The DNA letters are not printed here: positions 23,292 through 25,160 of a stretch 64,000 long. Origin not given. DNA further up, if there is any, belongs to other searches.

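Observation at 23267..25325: Low-GC islet carrying an orphan reverse transcriptase between thiC and a DsbA-family gene: candidate defence-type (UG/DRT-like) or novel RT system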

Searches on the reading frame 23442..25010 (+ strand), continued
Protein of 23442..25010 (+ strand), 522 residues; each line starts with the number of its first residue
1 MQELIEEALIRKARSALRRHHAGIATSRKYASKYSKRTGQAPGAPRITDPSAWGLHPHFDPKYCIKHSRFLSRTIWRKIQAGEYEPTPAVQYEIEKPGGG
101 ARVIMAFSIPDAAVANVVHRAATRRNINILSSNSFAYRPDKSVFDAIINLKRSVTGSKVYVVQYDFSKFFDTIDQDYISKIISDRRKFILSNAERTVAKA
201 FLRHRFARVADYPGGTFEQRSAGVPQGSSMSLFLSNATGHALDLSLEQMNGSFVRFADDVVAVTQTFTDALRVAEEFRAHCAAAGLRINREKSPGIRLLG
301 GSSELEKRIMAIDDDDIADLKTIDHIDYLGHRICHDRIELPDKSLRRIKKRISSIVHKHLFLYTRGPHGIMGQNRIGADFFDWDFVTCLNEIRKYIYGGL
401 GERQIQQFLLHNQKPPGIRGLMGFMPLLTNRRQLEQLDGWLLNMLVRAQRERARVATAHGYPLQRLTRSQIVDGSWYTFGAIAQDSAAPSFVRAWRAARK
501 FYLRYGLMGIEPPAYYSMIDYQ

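Call 37: list_cluster_members(proteins=[window:23442-25010:+, window:25326-26015:-, window:25026-25235:-, window:26043-26441:-])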
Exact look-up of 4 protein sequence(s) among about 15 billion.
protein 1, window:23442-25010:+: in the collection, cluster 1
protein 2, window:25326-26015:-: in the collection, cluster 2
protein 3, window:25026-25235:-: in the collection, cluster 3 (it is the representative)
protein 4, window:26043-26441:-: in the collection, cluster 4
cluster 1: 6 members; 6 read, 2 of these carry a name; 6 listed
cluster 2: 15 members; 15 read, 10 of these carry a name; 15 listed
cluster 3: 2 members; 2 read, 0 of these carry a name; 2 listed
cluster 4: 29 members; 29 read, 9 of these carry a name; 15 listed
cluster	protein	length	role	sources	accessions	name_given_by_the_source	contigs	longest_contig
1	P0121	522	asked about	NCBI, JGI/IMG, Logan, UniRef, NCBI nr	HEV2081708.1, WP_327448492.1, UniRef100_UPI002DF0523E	MAG TPA: reverse transcriptase domain-containing protein [Brevundimonas sp.] | hypothetical protein | reverse transcriptase domain-containing protein n=1 Tax=Brevundimonas sp. TaxID=1871086 ...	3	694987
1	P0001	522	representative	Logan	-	-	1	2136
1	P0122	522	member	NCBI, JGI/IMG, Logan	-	RNA-directed DNA polymerase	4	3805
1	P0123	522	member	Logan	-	-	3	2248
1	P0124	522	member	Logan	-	-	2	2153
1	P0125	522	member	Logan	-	-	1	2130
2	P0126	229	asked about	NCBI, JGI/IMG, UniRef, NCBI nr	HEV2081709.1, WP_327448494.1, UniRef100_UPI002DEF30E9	MAG TPA: DsbA family oxidoreductase [Brevundimonas sp.] | predicted DsbA family dithiol-disulfide isomerase | DsbA family oxidoreductase n=1 Tax=Brevundimonas sp. TaxID=1871086 RepID=UPI002DEF30E9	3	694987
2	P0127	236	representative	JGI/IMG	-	predicted DsbA family dithiol-disulfide isomerase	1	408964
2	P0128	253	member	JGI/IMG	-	predicted DsbA family dithiol-disulfide isomerase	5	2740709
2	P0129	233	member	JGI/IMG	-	predicted DsbA family dithiol-disulfide isomerase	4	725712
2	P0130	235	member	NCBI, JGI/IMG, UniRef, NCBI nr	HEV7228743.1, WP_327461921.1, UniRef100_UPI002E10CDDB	DsbA family oxidoreductase [Brevundimonas sp.] | predicted DsbA family dithiol-disulfide isomerase | DsbA family oxidoreductase n=1 Tax=Brevundimonas sp. TaxID=1871086 RepID=UPI002E10CDDB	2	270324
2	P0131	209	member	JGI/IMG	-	predicted DsbA family dithiol-disulfide isomerase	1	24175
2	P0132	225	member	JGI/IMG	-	predicted DsbA family dithiol-disulfide isomerase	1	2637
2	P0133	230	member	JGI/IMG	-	predicted DsbA family dithiol-disulfide isomerase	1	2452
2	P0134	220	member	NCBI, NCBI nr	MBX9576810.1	MAG: DsbA family oxidoreductase [Caulobacteraceae bacterium] | DsbA family oxidoreductase [Caulobacteraceae bacterium]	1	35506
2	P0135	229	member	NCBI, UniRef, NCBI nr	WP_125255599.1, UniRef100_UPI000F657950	DsbA family oxidoreductase [Brevundimonas fluminis] | DsbA family oxidoreductase n=1 Tax=Brevundimonas fluminis TaxID=2487274 ...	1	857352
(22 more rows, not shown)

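Call 38: find_encoding_contigs(protein=P0135, flank=5000, max_places=2)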
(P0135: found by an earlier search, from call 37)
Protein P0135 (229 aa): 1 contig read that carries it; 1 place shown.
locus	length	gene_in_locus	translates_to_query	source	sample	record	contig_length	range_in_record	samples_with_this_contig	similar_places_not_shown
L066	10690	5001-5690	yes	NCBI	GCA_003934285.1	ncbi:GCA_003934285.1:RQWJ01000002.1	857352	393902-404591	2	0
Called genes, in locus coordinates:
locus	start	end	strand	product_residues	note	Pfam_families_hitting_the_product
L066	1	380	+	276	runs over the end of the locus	PF01678:DAP_epimerase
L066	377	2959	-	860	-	PF13298:LigD_N, PF01068:DNA_ligase_A_M, PF04679:DNA_ligase_A_C, PF21686:LigD_Prim-Pol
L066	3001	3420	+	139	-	PF03852:Vsr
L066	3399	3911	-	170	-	-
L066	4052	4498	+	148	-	-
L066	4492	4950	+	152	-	-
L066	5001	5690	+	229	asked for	PF01323:DSBA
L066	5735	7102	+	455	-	PF02463:SMC_N, PF13175:AAA_15, PF13476:AAA_23 (weak), PF13304:AAA_21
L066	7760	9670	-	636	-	PF13667:ThiC-associated, PF01964:ThiC_Rad_SAM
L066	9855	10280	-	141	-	-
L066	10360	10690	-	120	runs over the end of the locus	-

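Call 39: find_encoding_contigs(protein=P0128, flank=5000, max_places=2)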
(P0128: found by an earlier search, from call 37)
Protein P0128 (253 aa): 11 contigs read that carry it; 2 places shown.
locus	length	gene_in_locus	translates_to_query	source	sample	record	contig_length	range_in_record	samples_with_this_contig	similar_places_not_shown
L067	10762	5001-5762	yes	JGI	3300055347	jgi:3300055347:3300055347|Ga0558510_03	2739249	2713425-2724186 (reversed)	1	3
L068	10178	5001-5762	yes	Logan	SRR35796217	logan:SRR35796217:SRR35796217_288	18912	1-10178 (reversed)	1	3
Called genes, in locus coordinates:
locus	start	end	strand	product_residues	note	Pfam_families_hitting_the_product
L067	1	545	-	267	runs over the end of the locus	PF07885:Ion_trans_2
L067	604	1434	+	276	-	PF01678:DAP_epimerase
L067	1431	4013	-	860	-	PF13298:LigD_N, PF01068:DNA_ligase_A_M, PF04679:DNA_ligase_A_C, PF21686:LigD_Prim-Pol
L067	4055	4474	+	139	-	PF03852:Vsr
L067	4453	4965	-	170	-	-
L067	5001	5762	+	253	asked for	PF01323:DSBA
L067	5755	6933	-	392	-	-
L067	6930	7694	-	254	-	PF07505:DUF5131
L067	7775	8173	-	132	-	-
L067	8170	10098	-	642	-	PF13667:ThiC-associated, PF01964:ThiC_Rad_SAM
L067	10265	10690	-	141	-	-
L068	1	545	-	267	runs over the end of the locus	PF07885:Ion_trans_2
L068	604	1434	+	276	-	PF01678:DAP_epimerase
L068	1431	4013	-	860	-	PF13298:LigD_N, PF01068:DNA_ligase_A_M, PF04679:DNA_ligase_A_C, PF21686:LigD_Prim-Pol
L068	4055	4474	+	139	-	PF03852:Vsr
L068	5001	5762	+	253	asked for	PF01323:DSBA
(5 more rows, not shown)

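Call 40: search_protein_families(library=padloc, proteins=[L066:5735-7102:+, L067:5755-6933:-, L067:6930-7694:-, L067:7775-8173:-, L066:3399-3911:-, L066:4052-4498:+, L066:4492-4950:+], max_evalue=0.001)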
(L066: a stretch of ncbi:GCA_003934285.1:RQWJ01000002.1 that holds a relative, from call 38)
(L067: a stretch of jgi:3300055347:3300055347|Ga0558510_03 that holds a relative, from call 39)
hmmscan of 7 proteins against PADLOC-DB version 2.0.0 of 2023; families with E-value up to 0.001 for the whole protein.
L066:5735-7102:+ (455 aa): 68 families (the best 25 are shown)
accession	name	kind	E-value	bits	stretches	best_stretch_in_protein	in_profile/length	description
PDLC04184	HEC-01A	-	8.9e-156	517.5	1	1-454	1-463/464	-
PDLC04176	HEC-01A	-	5.2e-41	139.2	1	3-420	4-346/371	-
PDLC04178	HEC-01A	-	1.5e-40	137.5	1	2-406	9-341/399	-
PDLC04182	HEC-01A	-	3.4e-39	133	2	140-401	118-360/406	-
PDLC04183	HEC-01A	-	4.4e-39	132.7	2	150-419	116-378/402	-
PDLC04393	PDC-M07A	-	3.8e-34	116.4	2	217-400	190-361/435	-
PDLC04392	PDC-M07A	-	7.3e-34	115.5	1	1-417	1-374/432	-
PDLC04391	PDC-M07A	-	3.8e-31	106.5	1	1-401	1-358/412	-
PDLC04175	HEC-01A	-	2.7e-30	103.6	2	236-407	169-327/363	-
PDLC04180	HEC-01A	-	7.8e-30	102.3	1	2-417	3-342/382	-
PDLC04177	HEC-01A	-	3.8e-29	99.9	2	188-398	148-346/393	-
PDLC04541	PDC-M25A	-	6.8e-28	95.8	2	204-407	141-323/380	-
PDLC02980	AriA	-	7.4e-27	93.1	1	23-393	1-304/304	-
PDLC04389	PDC-M07A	-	9.9e-27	92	2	218-399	194-378/443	-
PDLC04144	HEC-01B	-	7.1e-24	82.6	2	210-425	172-377/395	-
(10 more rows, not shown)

L067:5755-6933:- (392 aa): 4 families
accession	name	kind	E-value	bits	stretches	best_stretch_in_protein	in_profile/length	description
PDLC04567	PDC-M30A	-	2.4e-07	28.1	1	110-269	120-279/381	-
PDLC04635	PDC-M41A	-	4.8e-05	21.4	1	23-160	19-165/298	-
PDLC04636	PDC-M41A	-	0.00029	18.7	1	29-161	22-151/281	-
PDLC04568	PDC-M30A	-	0.00089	16.7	0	42-182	38-182/368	-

L067:6930-7694:- (254 aa): 2 families
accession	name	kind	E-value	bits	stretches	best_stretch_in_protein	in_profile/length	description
PDLC04639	PDC-M41B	-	4.5e-105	348.4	1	1-249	1-235/241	-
PDLC04569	PDC-M30B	-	4e-97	322.5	1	4-249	3-235/241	-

L067:7775-8173:- (132 aa): 0 families

L066:3399-3911:- (170 aa): 0 families

L066:4052-4498:+ (148 aa): 0 families

L066:4492-4950:+ (152 aa): 0 families

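Call 41: find_encoding_contigs(protein=P0005, flank=1500, max_places=2)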
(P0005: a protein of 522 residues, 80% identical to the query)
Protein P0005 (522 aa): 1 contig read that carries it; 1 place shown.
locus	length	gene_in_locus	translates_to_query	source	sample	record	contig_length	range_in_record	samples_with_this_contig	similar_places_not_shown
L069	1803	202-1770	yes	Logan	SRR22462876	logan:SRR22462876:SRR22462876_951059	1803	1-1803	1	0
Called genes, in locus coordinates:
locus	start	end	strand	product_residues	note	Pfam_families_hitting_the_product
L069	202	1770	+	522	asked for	PF00078:RVT_1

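Call 42: find_encoding_contigs(protein=P0007, flank=1500, max_places=2)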
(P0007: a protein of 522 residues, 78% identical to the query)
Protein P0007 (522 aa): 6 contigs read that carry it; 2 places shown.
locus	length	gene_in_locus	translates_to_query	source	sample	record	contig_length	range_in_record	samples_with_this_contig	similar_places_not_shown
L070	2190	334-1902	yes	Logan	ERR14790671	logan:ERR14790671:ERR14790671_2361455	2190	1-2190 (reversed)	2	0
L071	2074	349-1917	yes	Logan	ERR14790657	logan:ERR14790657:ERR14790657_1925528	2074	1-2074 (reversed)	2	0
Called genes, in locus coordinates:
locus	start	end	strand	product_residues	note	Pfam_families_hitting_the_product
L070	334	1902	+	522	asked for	PF00078:RVT_1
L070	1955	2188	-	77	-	?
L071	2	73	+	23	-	?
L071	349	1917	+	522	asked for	PF00078:RVT_1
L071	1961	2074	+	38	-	?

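Call 43: find_encoding_contigs(protein=P0009, flank=1500, max_places=2)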
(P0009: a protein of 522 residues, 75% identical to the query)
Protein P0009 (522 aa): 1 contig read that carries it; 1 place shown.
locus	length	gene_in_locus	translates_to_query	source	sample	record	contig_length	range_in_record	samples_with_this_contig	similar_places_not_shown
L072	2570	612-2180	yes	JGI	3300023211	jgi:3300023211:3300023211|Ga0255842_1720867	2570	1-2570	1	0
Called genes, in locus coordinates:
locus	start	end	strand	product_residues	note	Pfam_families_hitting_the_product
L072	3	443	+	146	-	?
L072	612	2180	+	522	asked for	PF00078:RVT_1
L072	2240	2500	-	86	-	-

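Call 44: find_encoding_contigs(protein=P0010, flank=1500, max_places=2)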
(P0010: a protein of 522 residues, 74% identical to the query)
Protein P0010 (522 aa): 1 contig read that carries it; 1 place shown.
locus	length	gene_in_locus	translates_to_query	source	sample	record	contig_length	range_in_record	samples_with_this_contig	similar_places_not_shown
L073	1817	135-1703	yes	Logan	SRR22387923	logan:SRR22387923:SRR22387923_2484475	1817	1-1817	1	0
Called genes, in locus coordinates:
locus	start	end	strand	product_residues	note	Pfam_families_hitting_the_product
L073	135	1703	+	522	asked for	PF00078:RVT_1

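Call 69: predict_structure(alignment_id=A4)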
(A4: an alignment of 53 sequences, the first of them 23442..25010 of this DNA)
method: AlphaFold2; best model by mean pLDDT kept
length: 522 residues; sequences in the alignment: 53
mean_pLDDT: 86.4   pTM: 0.78
mean pLDDT of the five models: 86.4, 85.8, 85.1, 84.8, 84.5
residues with pLDDT >= 90: 239; 70-90: 245; 50-70: 25; < 50: 13
segments of 3 or more residues with pLDDT < 50: 310-314, 515-522
pLDDT, mean of each block of 10 residues (from residue 1): 95 94 89 85 83 92 97 96 95 74 88 94 86 78 86 84 79 89 85 93 93 92 88 86 88 85 88 89 84 77 54 53 85 90 90 93 83 82 92 92 93 90 89 95 96 91 93 90 90 95 87 48 27
secondary structure, 60 per line:
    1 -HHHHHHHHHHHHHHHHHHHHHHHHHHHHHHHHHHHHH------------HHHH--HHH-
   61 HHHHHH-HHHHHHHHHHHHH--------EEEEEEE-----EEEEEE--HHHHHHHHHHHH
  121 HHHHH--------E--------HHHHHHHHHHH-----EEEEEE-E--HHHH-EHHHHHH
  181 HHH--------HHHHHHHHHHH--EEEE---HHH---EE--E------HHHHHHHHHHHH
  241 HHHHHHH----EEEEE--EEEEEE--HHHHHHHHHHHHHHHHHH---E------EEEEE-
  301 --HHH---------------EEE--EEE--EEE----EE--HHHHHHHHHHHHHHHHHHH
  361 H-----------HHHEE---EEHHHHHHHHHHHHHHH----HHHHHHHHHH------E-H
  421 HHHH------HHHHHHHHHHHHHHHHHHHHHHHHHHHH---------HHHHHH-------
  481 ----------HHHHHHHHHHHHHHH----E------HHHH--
elements in order: H2-38 H51-54 H61-66 H68-80 E89-95 E101-106 H109-125 H143-153 E159-164 H169-172 H175-183 H192-202 E205-208 H229-247 E252-256 E259-264 H267-284 E295-299 E321-323 E326-328 E331-333 H342-361 H383-397 H402-411 H420-424 H431-458 H468-473 H491-505 H517-520

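Call 72: fold_search(model_id=the predicted structure, library=pdb)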
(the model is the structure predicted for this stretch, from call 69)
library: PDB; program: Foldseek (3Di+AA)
matches with E <= 10: 1479; with E <= 0.001: 569
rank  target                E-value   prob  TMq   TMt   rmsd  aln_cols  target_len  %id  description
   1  9vma_A                1.4e-39  1.00  0.84  0.88   3.7       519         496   28  Cryo-EM structure of substrate-bound DRT9 hexamer complex (released 2025-08-20)
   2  9nlv_A                2.0e-36  1.00  0.82  0.87   3.5       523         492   28  Cryo-EM structure of hexameric SenDRT9 RT-ncRNA complex (released 2025-05-14)
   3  9vku_A                5.8e-36  1.00  0.81  0.85   3.7       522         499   27  Cryo-EM structure of DRT9 tetramer complex (released 2025-08-20)
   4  9vku_B                9.8e-36  1.00  0.80  0.84   4.5       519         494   27  Cryo-EM structure of DRT9 tetramer complex (released 2025-08-20)
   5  9nlx_A                1.8e-35  1.00  0.80  0.86   3.6       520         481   27  Cryo-EM structure of the trimeric SenDRT9 RT-ncRNA complex (GST fusion) (released 2025-05-14)
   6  9ioa_A                3.3e-35  1.00  0.80  0.85   4.2       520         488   27  Cryo-EM structure of the tetrameric DRT9-ncRNA complex (released 2025-05-14)
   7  6ar3_A                3.5e-18  1.00  0.53  0.65   9.9       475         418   21  Structure of a Thermostable Group II Intron Reverse Transcriptase with Template-Primer and Its Functional and Evolutio (released 2017-11-29)
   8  7k9y_A                3.9e-18  1.00  0.54  0.66  10.0       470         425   20  GsI-IIC RT Template-Switching Complex (twinned) (released 2021-08-18)
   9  6ar1_A                6.3e-18  1.00  0.54  0.66   7.9       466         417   21  Structure of a Thermostable Group II Intron Reverse Transcriptase with Template-Primer and Its Functional and Evolutio (released 2017-11-29)
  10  6ar3_D                7.8e-18  1.00  0.53  0.65   8.5       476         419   20  Structure of a Thermostable Group II Intron Reverse Transcriptase with Template-Primer and Its Functional and Evolutio (released 2017-11-29)
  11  6ar1_D                1.2e-17  1.00  0.53  0.66   7.9       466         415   22  Structure of a Thermostable Group II Intron Reverse Transcriptase with Template-Primer and Its Functional and Evolutio (released 2017-11-29)
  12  9d4s_A                5.6e-14  1.00  0.56  0.70   6.0       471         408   16  Structure of G2L4 RT in complex with 15 nucleotide snapback substrate (released 2025-07-30)
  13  8ub7_A                5.9e-14  1.00  0.44  0.67   6.4       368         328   18  Diversity-generating retroelement (DGR) ribonucleoprotein reverse transcriptase - Active state (N-occupied) (released 2024-10-23)
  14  8ubd_A                6.6e-13  1.00  0.43  0.67   6.4       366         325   19  Diversity-generating retroelement (DGR) ribonucleoprotein reverse transcriptase - Pre-active State 2 (released 2024-10-23)
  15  5hhl_G                9.5e-13  1.00  0.36  0.63   6.8       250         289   23  Reverse transcriptase domain of group II intron maturase from Eubacterium rectale in P21 space group (released 2016-05-04)
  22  9d4s_B                3.9e-12  1.00  0.50  0.63   6.3       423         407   17  Structure of G2L4 RT in complex with 15 nucleotide snapback substrate (released 2025-07-30)
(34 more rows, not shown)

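Call 77: find_related_loci(query=A1, collection=viral_contigs, flank=3000)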
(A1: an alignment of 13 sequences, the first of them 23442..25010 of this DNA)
Query A1 (522 aa) in viral_contigs; peptide patterns used: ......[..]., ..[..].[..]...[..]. (x = any residue, [..] = any of these).
32 stretches matched a pattern; 6 encode a relative of the query (tblastn E <= 1e-3); 6 distinct loci.
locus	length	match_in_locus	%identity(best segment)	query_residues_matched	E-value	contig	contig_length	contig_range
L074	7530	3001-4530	39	1-520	3e-117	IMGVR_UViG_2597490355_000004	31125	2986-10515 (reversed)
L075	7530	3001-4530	39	1-520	1e-117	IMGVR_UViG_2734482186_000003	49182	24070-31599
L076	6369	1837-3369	37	1-520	9e-109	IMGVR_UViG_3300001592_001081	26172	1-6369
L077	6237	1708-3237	39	1-520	7e-117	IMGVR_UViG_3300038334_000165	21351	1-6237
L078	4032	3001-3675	44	1-227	1e-55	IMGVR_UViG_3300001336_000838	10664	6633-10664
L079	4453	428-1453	34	179-520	2e-52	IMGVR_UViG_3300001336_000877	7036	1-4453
